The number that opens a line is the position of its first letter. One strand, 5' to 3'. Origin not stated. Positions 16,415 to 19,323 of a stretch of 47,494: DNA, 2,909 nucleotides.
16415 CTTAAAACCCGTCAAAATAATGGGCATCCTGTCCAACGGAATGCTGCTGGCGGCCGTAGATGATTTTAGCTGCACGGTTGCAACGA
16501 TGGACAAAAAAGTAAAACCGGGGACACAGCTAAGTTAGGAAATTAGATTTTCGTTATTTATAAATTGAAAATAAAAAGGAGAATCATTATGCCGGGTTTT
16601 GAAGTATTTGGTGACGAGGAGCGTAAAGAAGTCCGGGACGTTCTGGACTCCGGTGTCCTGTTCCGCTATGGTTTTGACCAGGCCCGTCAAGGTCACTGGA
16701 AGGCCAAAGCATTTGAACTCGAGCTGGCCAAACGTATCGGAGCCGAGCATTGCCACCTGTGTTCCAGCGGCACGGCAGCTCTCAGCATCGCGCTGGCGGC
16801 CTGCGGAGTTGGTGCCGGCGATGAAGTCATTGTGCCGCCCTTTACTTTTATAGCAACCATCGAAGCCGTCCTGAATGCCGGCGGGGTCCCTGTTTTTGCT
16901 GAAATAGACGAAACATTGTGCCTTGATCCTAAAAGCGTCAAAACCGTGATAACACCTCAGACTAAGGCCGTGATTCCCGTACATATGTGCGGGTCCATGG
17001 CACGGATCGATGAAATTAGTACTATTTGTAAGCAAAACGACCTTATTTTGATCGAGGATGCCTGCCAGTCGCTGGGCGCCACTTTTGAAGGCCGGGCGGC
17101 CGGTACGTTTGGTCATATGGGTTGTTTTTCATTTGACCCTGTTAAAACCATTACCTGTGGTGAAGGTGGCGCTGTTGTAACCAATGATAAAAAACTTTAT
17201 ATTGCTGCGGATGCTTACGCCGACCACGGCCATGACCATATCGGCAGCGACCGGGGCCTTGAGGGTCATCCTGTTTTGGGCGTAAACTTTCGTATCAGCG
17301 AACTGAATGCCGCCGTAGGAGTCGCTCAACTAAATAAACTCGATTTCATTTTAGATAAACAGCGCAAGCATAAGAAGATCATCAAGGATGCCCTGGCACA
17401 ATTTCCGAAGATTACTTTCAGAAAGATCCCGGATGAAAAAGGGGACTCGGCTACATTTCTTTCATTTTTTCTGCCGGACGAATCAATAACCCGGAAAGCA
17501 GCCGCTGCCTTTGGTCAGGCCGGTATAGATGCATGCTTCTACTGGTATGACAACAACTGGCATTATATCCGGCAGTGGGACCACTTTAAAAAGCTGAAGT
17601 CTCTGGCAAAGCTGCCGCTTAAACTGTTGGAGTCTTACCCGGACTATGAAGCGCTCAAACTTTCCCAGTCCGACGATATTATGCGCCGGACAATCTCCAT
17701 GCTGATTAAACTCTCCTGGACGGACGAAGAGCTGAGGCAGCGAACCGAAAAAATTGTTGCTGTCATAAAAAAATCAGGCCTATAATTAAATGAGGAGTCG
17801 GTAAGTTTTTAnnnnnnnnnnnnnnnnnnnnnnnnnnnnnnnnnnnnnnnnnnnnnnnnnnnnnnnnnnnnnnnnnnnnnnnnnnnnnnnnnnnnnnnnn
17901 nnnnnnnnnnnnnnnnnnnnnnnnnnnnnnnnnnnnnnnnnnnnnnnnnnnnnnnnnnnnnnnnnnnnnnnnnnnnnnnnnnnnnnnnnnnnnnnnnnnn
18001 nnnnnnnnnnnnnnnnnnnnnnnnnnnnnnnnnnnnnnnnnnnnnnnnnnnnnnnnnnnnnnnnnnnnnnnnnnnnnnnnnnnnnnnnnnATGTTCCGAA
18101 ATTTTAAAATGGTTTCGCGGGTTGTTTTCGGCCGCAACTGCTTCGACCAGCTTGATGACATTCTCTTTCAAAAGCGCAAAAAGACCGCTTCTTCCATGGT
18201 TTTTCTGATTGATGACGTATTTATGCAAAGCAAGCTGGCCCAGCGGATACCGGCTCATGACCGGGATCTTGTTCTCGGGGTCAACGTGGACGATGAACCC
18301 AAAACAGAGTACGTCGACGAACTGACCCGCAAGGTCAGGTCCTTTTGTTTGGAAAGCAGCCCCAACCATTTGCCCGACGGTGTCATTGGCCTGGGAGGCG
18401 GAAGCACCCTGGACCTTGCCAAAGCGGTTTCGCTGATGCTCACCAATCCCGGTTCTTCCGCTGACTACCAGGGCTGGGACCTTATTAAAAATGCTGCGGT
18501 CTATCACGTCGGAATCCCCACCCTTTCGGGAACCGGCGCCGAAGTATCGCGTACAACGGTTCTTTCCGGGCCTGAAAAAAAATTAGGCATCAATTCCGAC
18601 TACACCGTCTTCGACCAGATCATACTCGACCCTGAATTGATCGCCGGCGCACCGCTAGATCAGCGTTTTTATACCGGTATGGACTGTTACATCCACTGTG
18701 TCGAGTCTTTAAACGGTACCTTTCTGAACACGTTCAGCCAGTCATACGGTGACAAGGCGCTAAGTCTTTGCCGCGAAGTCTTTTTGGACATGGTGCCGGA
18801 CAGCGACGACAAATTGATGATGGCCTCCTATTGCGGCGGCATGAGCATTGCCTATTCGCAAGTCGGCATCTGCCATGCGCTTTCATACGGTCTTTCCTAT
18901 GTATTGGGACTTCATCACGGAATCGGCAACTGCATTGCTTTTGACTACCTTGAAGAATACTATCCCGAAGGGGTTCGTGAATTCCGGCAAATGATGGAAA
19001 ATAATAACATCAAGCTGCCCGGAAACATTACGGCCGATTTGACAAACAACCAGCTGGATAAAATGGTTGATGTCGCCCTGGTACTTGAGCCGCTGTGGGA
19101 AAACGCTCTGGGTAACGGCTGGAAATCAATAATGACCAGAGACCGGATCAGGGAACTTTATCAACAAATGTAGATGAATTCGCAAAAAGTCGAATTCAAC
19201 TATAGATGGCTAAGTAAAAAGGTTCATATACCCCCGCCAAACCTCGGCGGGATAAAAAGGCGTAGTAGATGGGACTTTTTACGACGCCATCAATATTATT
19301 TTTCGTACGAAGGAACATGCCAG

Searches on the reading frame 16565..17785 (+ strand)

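Call 79: search_protein_families(library=pfam, proteins=[window:16565-17785:+], max_evalue=0.0001)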
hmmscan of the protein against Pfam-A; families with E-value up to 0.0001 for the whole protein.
window:16565-17785:+ (406 aa): 5 families
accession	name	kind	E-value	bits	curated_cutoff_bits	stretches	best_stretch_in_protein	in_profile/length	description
PF01041.23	DegT_DnrJ_EryC1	-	2.4e-88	297.2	19.8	1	17-329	5-309/360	DegT/DnrJ/EryC1/StrS aminotransferase family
PF00155.27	Aminotran_1_2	-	1e-07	31.9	19.7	1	43-165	39-185/361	Aminotransferase class I and II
PF00266.25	Aminotran_5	-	4e-07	29.8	21.5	1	65-171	66-181/371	Aminotransferase class-V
PF01053.26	Cys_Met_Meta_PP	-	1.1e-06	27.9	27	1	36-167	43-175/381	Cys/Met metabolism PLP-dependent enzyme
PF01212.27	Beta_elim_lyase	-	5e-05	23.2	27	1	39-279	26-267/288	Beta-eliminating lyase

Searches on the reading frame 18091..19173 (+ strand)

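Call 79: search_protein_families(library=pfam, proteins=[window:18091-19173:+], max_evalue=0.0001)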
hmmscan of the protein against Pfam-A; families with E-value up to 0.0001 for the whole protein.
window:18091-19173:+ (360 aa): 2 families
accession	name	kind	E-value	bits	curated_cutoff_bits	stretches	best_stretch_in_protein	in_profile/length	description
PF00465.25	Fe-ADH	-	3.1e-25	89.1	31.3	1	9-181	2-168/168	Iron-containing alcohol dehydrogenase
PF25137.1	ADH_Fe_C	-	1.8e-10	41.3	27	1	194-293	3-107/194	Fe-containing alcohol dehydrogenase family, C-terminal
